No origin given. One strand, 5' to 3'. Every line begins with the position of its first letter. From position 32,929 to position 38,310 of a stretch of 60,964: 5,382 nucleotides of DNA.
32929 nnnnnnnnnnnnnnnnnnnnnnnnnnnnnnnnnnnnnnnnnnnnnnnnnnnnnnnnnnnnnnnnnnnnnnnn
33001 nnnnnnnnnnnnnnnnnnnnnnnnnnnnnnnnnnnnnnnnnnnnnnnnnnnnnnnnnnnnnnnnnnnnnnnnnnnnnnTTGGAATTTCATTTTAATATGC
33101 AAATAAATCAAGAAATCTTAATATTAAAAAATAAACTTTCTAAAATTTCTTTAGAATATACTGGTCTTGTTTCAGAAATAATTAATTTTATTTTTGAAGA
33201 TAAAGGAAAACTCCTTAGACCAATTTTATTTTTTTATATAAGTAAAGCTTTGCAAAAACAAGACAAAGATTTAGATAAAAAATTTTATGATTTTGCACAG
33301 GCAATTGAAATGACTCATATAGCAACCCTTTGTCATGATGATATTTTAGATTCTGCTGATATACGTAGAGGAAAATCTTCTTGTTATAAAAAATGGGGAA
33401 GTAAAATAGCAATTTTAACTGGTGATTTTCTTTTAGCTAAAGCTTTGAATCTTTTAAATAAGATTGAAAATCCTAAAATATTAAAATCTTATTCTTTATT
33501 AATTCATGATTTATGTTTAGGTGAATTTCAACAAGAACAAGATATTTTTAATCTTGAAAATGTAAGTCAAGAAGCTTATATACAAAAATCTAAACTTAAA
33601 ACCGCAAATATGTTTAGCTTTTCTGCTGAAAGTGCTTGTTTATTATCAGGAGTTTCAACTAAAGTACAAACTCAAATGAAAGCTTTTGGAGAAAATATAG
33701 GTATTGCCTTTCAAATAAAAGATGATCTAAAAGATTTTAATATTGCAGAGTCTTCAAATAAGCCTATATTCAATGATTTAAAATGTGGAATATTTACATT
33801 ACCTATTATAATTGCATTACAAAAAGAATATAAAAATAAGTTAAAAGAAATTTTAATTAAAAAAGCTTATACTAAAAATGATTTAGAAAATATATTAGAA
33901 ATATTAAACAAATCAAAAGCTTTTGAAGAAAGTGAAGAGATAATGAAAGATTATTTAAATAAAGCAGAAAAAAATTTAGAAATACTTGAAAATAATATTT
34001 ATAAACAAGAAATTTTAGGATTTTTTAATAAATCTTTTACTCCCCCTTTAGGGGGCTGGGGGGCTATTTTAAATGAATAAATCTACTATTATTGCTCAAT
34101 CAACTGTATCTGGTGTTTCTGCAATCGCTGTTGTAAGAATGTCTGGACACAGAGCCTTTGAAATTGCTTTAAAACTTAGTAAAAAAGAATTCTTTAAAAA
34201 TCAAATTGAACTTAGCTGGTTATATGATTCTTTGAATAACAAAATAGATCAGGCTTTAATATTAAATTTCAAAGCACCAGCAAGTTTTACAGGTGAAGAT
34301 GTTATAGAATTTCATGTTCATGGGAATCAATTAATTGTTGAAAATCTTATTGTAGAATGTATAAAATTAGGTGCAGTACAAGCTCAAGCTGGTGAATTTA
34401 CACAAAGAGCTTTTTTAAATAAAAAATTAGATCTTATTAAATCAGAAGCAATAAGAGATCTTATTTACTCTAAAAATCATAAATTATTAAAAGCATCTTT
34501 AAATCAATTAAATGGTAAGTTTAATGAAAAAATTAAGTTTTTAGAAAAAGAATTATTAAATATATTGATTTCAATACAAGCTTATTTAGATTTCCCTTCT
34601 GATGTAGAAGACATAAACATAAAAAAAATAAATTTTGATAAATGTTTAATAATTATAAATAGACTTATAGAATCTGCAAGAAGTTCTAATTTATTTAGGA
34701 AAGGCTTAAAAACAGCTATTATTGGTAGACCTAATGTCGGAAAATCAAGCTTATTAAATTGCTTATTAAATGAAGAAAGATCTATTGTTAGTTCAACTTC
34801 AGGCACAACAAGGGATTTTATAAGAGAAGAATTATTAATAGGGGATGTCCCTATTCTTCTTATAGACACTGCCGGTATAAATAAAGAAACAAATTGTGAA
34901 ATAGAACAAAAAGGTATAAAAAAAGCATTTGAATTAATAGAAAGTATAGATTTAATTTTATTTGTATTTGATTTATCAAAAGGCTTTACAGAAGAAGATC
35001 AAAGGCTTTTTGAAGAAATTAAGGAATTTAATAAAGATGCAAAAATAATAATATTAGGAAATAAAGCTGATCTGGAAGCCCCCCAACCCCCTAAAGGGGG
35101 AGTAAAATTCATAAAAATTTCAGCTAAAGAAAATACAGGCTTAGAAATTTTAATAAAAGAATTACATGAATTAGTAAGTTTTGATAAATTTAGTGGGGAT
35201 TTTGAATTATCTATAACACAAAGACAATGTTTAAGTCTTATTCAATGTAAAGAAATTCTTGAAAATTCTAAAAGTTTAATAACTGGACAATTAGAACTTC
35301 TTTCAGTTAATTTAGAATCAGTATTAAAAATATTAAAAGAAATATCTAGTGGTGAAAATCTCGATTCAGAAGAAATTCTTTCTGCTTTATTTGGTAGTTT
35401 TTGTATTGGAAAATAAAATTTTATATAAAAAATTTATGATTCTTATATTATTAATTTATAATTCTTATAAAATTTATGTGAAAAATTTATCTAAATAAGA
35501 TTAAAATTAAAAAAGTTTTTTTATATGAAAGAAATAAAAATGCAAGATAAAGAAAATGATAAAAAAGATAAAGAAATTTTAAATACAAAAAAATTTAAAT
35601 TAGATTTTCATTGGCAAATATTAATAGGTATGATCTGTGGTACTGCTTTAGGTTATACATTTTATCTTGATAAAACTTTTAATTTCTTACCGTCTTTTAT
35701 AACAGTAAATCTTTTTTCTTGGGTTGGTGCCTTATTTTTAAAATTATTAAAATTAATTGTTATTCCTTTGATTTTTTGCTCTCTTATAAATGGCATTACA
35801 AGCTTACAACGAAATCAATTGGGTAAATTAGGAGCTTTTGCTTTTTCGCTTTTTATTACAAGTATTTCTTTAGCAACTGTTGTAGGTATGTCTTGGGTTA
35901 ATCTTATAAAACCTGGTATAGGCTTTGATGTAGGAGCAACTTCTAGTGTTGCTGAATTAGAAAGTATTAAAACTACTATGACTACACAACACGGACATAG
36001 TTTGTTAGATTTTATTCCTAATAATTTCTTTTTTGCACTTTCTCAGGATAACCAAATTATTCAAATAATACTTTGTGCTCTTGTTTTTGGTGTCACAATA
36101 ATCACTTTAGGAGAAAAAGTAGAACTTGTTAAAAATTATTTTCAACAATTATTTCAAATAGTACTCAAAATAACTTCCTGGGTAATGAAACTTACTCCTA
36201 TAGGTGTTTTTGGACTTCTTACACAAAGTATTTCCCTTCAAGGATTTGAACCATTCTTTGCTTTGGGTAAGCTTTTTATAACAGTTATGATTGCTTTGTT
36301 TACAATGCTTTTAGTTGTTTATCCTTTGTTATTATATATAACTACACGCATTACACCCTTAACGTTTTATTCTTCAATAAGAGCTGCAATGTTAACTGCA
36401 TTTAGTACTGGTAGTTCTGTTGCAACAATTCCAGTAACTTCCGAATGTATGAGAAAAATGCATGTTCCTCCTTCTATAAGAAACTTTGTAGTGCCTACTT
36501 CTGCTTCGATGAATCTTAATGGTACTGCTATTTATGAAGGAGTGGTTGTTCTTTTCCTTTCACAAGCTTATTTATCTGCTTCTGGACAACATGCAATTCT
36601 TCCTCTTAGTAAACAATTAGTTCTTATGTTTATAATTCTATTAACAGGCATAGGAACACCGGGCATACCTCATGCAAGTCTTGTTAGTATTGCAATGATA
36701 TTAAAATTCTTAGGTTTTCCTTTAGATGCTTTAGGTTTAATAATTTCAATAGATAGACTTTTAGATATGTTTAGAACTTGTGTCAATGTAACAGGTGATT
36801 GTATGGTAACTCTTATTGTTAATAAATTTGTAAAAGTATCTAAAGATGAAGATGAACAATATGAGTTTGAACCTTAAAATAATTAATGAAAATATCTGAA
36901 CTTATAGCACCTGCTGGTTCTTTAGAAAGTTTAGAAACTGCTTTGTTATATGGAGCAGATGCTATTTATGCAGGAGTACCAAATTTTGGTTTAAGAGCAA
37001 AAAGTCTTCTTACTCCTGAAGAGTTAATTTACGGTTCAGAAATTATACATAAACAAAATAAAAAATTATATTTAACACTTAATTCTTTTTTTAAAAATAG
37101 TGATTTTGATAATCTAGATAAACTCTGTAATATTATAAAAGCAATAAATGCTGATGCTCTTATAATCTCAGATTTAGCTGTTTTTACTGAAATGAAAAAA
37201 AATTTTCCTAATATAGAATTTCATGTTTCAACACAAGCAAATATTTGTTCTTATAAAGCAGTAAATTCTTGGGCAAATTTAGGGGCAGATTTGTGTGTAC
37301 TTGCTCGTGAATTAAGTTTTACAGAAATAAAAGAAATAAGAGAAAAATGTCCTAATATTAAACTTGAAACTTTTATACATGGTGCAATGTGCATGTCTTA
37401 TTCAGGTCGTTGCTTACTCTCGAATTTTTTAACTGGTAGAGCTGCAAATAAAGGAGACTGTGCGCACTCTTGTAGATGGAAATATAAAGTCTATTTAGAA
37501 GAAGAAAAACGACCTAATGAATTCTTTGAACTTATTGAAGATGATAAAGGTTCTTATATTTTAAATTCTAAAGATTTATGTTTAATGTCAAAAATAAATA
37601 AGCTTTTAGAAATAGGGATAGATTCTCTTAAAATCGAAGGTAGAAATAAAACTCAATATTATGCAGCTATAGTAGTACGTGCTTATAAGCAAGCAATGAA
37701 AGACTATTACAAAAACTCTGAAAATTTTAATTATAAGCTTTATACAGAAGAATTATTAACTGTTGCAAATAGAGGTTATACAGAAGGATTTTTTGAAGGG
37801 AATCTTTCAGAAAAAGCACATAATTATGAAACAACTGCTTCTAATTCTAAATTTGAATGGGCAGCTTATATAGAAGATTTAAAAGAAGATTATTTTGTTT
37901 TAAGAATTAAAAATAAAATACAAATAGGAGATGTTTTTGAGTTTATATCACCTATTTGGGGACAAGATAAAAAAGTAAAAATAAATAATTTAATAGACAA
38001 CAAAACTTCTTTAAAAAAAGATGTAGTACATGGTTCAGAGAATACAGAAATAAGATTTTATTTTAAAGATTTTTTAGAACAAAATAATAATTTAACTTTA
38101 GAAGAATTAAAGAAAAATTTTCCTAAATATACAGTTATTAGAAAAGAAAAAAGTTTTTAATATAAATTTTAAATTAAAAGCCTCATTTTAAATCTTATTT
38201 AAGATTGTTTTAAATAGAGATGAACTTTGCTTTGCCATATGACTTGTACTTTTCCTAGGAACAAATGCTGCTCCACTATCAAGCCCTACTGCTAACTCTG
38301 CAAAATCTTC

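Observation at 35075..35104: Family of 30-nt GC-rich palindromic mini-elements; identical copies 25 kb apart, one inside mnmE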

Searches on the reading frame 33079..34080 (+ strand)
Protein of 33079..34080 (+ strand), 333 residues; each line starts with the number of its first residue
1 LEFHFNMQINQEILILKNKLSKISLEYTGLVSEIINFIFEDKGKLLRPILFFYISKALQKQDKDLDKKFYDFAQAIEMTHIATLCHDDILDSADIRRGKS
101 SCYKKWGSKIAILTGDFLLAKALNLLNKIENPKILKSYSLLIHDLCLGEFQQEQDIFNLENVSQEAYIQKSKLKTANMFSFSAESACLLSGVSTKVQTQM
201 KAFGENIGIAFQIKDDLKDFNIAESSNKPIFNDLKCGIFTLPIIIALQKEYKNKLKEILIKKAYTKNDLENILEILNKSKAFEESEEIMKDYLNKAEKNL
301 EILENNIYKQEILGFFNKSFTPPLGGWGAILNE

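Call 22: search_protein_families(library=pfam, proteins=[window:33079-34080:+])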
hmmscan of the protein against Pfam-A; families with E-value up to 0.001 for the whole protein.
window:33079-34080:+ (333 aa): 1 family
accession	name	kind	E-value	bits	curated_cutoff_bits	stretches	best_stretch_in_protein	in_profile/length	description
PF00348.22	polyprenyl_synt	-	1.3e-61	208.5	27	1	31-275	4-250/251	Polyprenyl synthetase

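Call 36: search_solved_structures(query=window:33079-34077:+, show_alignments=3, max_evalue=1e-30)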
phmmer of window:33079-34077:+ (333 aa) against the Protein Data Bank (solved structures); distinct sequences matched with E-value up to 1e-30: 20.
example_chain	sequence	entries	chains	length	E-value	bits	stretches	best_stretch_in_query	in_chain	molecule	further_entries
9kbk_A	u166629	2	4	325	1.4e-48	169.1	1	11-309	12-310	Probable solanesyl-diphosphate synthase 3, chloroplastic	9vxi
9jr6_A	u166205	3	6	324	1.4e-48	169.1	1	11-309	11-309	Probable solanesyl-diphosphate synthase 3, chloroplastic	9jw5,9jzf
9jsc_A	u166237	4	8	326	1.4e-48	169.1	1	11-309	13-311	Probable solanesyl-diphosphate synthase 3, chloroplastic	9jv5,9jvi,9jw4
9jqs_A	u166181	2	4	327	1.4e-48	169.1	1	11-309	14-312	Probable solanesyl-diphosphate synthase 3, chloroplastic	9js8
9jv9_A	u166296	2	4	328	1.5e-48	169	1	11-309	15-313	Probable solanesyl-diphosphate synthase 3, chloroplastic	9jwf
9kaf_A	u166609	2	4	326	1.5e-48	169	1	11-309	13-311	Probable solanesyl-diphosphate synthase 3, chloroplastic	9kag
9k99_A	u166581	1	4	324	5.7e-48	167.1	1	11-310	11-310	Solanesyl diphosphate synthase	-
9kp1_B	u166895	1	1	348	7.6e-48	166.7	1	9-304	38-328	Heptaprenyl diphosphate synthase component 2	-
9k9b_A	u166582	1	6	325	7.1e-47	163.5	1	12-309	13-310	Solanesyl diphosphate synthase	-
9kcy_A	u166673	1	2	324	7.4e-47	163.4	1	9-306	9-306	Solanesyl diphosphate synthase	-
9k9c_A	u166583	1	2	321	7.5e-47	163.4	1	9-306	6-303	Solanesyl diphosphate synthase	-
5h9d_A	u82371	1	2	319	7e-43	150.4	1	7-305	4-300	Farnesyl pyrophosphate synthetase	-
3aq0_A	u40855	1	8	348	7.9e-36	127.2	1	69-297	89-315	Geranyl diphosphate synthase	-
4lob_A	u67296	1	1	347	1e-35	126.8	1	27-314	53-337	Polyprenyl synthetase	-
3aqb_B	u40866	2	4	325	2e-35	125.9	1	13-309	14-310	Component B of hexaprenyl diphosphate synthase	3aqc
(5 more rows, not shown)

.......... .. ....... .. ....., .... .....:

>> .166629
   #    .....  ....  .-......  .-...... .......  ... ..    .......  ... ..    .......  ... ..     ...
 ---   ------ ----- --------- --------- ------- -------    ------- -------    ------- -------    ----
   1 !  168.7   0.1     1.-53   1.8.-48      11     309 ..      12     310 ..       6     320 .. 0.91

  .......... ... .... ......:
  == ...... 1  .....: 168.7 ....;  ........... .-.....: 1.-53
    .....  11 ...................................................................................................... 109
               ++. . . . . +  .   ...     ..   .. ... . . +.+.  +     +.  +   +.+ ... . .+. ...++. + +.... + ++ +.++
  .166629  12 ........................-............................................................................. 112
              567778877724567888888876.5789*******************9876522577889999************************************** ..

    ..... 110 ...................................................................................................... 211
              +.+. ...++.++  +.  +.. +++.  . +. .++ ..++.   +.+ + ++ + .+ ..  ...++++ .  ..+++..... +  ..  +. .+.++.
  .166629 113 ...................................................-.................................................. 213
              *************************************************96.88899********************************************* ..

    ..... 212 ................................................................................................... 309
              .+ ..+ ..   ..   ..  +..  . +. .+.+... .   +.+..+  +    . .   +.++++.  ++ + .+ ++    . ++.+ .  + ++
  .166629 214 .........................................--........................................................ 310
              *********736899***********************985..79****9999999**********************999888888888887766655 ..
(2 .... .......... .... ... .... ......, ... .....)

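Call 114: find_homologous_proteins(query=window:33079-34077:+, max_evalue=1e-30)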
Query window:33079-34077:+ (333 aa): 131 proteins with E <= 1e-30 among 4809 candidates; the best 120 are listed.
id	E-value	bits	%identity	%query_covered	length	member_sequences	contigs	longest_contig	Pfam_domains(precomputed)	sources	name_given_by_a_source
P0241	1.8e-206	703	100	98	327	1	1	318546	PF00348.23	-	-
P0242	1.4e-42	164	34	86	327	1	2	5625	PF00348.23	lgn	-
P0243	1.4e-42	164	34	86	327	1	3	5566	PF00348.23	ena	-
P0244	1.9e-42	164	34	86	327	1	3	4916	PF00348.23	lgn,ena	-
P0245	1.9e-42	164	34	86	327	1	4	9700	PF00348.23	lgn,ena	-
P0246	5.0e-42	162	34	86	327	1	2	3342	PF00348.23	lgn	-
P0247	5.0e-42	162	34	86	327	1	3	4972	PF00348.23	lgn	-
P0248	5.1e-42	162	34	86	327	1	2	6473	PF00348.23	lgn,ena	-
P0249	6.7e-42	162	34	86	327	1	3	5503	PF00348.23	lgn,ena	-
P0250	6.8e-42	162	34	86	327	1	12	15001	PF00348.23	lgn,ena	-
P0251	8.0e-42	162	34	87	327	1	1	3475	PF00348.23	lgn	-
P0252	1.2e-41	161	34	86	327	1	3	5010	PF00348.23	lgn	-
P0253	2.2e-41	160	34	86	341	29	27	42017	PF00348.23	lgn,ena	-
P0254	1.2e-40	158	36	85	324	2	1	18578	PF00348.23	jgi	jgi:octaprenyl-diphosphate synthase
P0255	5.6e-40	156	36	94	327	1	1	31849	PF00348.23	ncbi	-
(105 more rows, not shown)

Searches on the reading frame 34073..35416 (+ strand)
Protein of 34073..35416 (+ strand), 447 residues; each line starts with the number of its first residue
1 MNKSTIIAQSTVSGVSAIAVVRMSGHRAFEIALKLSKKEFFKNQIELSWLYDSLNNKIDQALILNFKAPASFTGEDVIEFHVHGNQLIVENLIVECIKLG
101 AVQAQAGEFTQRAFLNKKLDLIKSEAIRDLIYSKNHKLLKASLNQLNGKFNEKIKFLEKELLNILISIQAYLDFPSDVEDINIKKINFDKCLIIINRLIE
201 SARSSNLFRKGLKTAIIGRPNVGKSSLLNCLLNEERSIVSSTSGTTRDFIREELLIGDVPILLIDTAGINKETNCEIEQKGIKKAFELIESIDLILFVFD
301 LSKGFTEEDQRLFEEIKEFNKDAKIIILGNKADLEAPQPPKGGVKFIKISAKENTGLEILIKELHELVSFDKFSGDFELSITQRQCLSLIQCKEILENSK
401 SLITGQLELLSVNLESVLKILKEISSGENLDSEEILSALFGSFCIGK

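Call 13: find_encoding_contigs(protein=window:34073-35416:+, flank=10000, max_places=6)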
Protein window:34073-35416:+ (447 aa): no gene with exactly this product is on record in the collection.

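Call 14: find_homologous_proteins(query=window:34073-35413:+, max_evalue=1e-30)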
Query window:34073-35413:+ (447 aa): 7552 proteins with E <= 1e-30 among 8000 candidates; the best 120 are listed.
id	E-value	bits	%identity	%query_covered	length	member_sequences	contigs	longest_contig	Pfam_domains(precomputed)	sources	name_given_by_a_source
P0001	1.5e-277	938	100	100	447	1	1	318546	PF10396.15,PF01926.30,PF08477.20,PF00350.30,PF02421.25,PF12631.13,PF04548.23,PF00071.29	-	-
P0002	7.3e-116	406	48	99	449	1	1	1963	PF10396.15,PF01926.30,PF02421.25,PF12631.13,PF00071.29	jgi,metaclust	metaclust:\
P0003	7.8e-113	396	48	99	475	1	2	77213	PF10396.15,PF01926.30,PF13175.13,PF00350.30,PF02421.25,PF00009.34,PF12631.13,PF16897.11,PF04670.19,PF04548.23,PF00071.29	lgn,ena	-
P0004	9.0e-113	395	48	99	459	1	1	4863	PF10396.15,PF01926.30,PF00350.30,PF02421.25,PF12631.13,PF04548.23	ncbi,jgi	jgi:tRNA modification GTPase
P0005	2.4e-108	381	48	99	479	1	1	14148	PF10396.15,PF01926.30,PF00350.30,PF02421.25,PF12631.13,PF16897.11,PF04548.23,PF00071.29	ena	-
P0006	8.5e-106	373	46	99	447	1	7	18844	PF10396.15,PF01926.30,PF00350.30,PF02421.25,PF12631.13,PF04548.23,PF00071.29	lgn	-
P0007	2.5e-104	368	47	99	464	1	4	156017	PF10396.15,PF01926.30,PF02421.25,PF03193.23,PF12631.13,PF04548.23,PF00071.29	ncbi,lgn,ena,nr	ncbi:MAG: tRNA uridine-5-carboxymethylaminomethyl(34) synthesis GTPase MnmE [Candidatus Caenarcaniph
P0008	1.6e-100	355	44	99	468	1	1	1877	PF10396.15,PF01926.30,PF02421.25,PF12631.13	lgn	-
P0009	1.9e-100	355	47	99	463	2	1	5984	PF10396.15,PF01926.30,PF00025.28,PF08477.20,PF00350.30,PF02421.25,PF00009.34,PF03193.23,PF12631.13,PF04548.23,PF00071.29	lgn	-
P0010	1.7e-98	349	48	90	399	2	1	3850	PF10396.15,PF01926.30,PF00350.30,PF02421.25,PF12631.13,PF04548.23,PF00071.29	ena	-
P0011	1.2e-96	342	47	100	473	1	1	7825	PF10396.15,PF01926.30,PF00025.28,PF02421.25,PF03193.23,PF12631.13,PF04548.23,PF00071.29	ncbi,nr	ncbi:MAG: tRNA uridine-5-carboxymethylaminomethyl(34) synthesis GTPase MnmE [Candidatus Caenarcaniph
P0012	7.8e-96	340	45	100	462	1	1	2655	PF10396.15,PF01926.30,PF00025.28,PF08477.20,PF00350.30,PF02421.25,PF00009.34,PF12631.13,PF00071.29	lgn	-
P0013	9.4e-96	339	43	99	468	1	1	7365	PF10396.15,PF01926.30,PF00025.28,PF02421.25,PF03193.23,PF12631.13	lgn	-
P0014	3.6e-94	334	42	100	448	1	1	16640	PF10396.15,PF01926.30,PF08477.20,PF00350.30,PF02421.25,PF12631.13,PF04548.23,PF00071.29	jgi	jgi:tRNA modification GTPase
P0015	1.7e-91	325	45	100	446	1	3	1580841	PF10396.15,PF01926.30,PF00350.30,PF02421.25,PF12631.13,PF04548.23,PF00071.29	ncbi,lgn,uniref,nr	ncbi:tRNA uridine-5-carboxymethylaminomethyl(34) synthesis GTPase MnmE [Venenivibrio stagnispumantis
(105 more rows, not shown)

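Call 54: find_encoding_contigs(protein=P0007, flank=10000, max_places=2)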
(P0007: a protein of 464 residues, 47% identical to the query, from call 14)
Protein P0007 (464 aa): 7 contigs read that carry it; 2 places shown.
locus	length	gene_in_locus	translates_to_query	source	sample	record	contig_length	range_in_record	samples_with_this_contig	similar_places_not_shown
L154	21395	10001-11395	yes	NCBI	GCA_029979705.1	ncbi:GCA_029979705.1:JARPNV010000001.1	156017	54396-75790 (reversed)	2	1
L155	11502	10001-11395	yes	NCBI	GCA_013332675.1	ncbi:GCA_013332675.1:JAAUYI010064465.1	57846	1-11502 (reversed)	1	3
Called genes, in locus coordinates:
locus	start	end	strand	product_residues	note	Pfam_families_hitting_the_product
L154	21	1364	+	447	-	PF00383:dCMP_cyt_deam_1, PF01048:PNP_UDP_1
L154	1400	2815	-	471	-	PF13506:Glyco_transf_21, PF00535:Glycos_transf_2, PF10111:Glyco_tranf_2_2, PF13641:Glyco_tranf_2_3, PF13632:Glyco_trans_2_3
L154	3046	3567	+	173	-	-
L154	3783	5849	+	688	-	PF00009:GTP_EFTU, PF03144:GTP_EFTU_D2, PF22042:EF-G_D2, PF14492:EFG_III, PF16658:RF3_C (weak), PF03764:EFG_IV, PF00679:EFG_C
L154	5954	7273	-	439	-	-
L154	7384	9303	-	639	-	PF00395:SLH (weak), PF04966:OprB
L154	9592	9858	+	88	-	PF14716:HHH_8 (faint), PF06514:PsbU (weak), PF12836:HHH_3, PF00633:HHH (faint), PF14520:HHH_5 (weak)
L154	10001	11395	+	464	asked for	PF10396:TrmE_N, PF12631:MnmE_helical, PF03193:RsgA_GTPase (faint), PF00071:Ras, PF01926:MMR_HSR1, PF02421:FeoB_N, PF04548:AIG1 (weak)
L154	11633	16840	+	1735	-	PF05860:TPS, PF14890:Intein_splicing (faint), PF07591:PT-HINT, PF15607:Ntox44 (weak)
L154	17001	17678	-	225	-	PF00834:Ribul_P_3_epim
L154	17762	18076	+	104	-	-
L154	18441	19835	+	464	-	-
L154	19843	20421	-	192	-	-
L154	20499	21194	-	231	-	-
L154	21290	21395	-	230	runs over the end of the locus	-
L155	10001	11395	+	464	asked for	PF10396:TrmE_N, PF12631:MnmE_helical, PF03193:RsgA_GTPase (faint), PF00071:Ras, PF01926:MMR_HSR1, PF02421:FeoB_N, PF04548:AIG1 (weak)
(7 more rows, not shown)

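Call 55: find_encoding_contigs(protein=P0003, flank=10000, max_places=2)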
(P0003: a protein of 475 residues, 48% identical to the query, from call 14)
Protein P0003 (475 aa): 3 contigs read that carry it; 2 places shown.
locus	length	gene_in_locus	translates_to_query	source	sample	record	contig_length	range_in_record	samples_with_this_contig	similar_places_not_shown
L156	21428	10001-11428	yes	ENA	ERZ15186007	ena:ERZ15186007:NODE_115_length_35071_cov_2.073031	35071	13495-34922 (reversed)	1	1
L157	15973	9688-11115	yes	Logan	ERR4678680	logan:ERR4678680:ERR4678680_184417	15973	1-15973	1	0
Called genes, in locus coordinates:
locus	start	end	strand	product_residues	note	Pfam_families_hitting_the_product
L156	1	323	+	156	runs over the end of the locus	?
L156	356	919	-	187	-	PF00578:AhpC-TSA, PF08534:Redoxin, PF13098:Thioredoxin_2 (weak)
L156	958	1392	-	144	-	PF02657:SufE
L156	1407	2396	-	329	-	PF02445:NadA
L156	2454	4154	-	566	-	PF01935:DUF87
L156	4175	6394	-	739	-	-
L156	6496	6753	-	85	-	-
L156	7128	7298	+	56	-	-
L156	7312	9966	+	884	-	PF04760:IF2_N, PF00009:GTP_EFTU, PF00071:Ras (weak), PF01926:MMR_HSR1, PF08477:Roc (weak), PF03144:GTP_EFTU_D2 (faint), PF22042:EF-G_D2, PF11987:IF-2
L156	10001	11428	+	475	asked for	PF10396:TrmE_N, PF13175:AAA_15 (faint), PF00350:Dynamin_N (faint), PF12631:MnmE_helical, PF00071:Ras (weak), PF01926:MMR_HSR1, PF02421:FeoB_N, PF04548:AIG1 (weak), +3 more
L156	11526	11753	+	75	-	PF01176:eIF-1a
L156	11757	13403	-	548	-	-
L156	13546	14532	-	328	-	PF00490:ALAD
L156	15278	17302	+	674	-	PF26745:SPM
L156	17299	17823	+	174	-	-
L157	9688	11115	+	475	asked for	PF10396:TrmE_N, PF13175:AAA_15 (faint), PF00350:Dynamin_N (faint), PF12631:MnmE_helical, PF00071:Ras (weak), PF01926:MMR_HSR1, PF02421:FeoB_N, PF04548:AIG1 (weak), +3 more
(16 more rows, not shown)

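Call 56: find_encoding_contigs(protein=P0006, flank=10000, max_places=2)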
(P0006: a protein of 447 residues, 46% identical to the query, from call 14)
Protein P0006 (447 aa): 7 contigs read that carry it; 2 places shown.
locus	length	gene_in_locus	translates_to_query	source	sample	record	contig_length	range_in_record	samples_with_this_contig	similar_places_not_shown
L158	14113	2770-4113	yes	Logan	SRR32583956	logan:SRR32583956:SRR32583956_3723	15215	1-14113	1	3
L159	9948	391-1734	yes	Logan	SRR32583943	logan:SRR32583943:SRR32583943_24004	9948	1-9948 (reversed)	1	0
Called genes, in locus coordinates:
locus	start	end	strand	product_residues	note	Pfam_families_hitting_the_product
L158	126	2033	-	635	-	PF00395:SLH (weak), PF04966:OprB (weak)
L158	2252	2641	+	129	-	PF12836:HHH_3, PF00633:HHH (faint), PF14520:HHH_5 (weak)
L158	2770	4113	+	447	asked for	PF10396:TrmE_N, PF12631:MnmE_helical, PF00350:Dynamin_N (faint), PF00071:Ras (weak), PF01926:MMR_HSR1, PF02421:FeoB_N (faint), PF04548:AIG1 (weak)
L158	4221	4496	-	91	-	-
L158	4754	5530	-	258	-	PF13277:YmdB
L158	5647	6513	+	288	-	-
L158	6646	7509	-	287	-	PF00795:CN_hydrolase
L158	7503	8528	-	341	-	PF04371:PAD_porph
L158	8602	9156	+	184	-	-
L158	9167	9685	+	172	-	PF03975:CheD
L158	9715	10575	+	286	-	PF03705:CheR_N, PF01739:CheR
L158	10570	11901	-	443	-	PF01225:Mur_ligase (weak), PF08245:Mur_ligase_M, PF02875:Mur_ligase_C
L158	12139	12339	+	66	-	-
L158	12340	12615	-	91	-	PF03776:MinE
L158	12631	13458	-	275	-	PF00142:Fer4_NifH (faint), PF01656:CbiA, PF02374:ArsA_ATPase (weak), PF06564:CBP_BcsQ, PF09140:MipZ, PF10609:ParA, PF13614:AAA_31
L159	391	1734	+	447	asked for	PF10396:TrmE_N, PF12631:MnmE_helical, PF00350:Dynamin_N (faint), PF00071:Ras (weak), PF01926:MMR_HSR1, PF02421:FeoB_N (faint), PF04548:AIG1 (weak)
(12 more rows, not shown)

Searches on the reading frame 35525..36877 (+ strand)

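Call 43: search_protein_families(library=pfam, proteins=[window:35525-36877:+], max_evalue=0.0001)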
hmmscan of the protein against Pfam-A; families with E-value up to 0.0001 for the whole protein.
window:35525-36877:+ (450 aa): 1 family
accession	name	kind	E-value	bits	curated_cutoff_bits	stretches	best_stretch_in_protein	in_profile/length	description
PF00375.23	SDF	-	6.9e-109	364.8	27.9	1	29-435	2-387/387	Sodium:dicarboxylate symporter family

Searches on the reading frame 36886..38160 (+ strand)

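Call 44: search_protein_families(library=pfam, proteins=[window:36886-38160:+], max_evalue=0.0001)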
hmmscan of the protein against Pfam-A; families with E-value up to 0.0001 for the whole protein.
window:36886-38160:+ (424 aa): 1 family
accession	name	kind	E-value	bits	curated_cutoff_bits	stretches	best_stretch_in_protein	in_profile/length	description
PF01136.24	Peptidase_U32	-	9.5e-85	284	22.4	1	77-306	4-230/233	Peptidase family U32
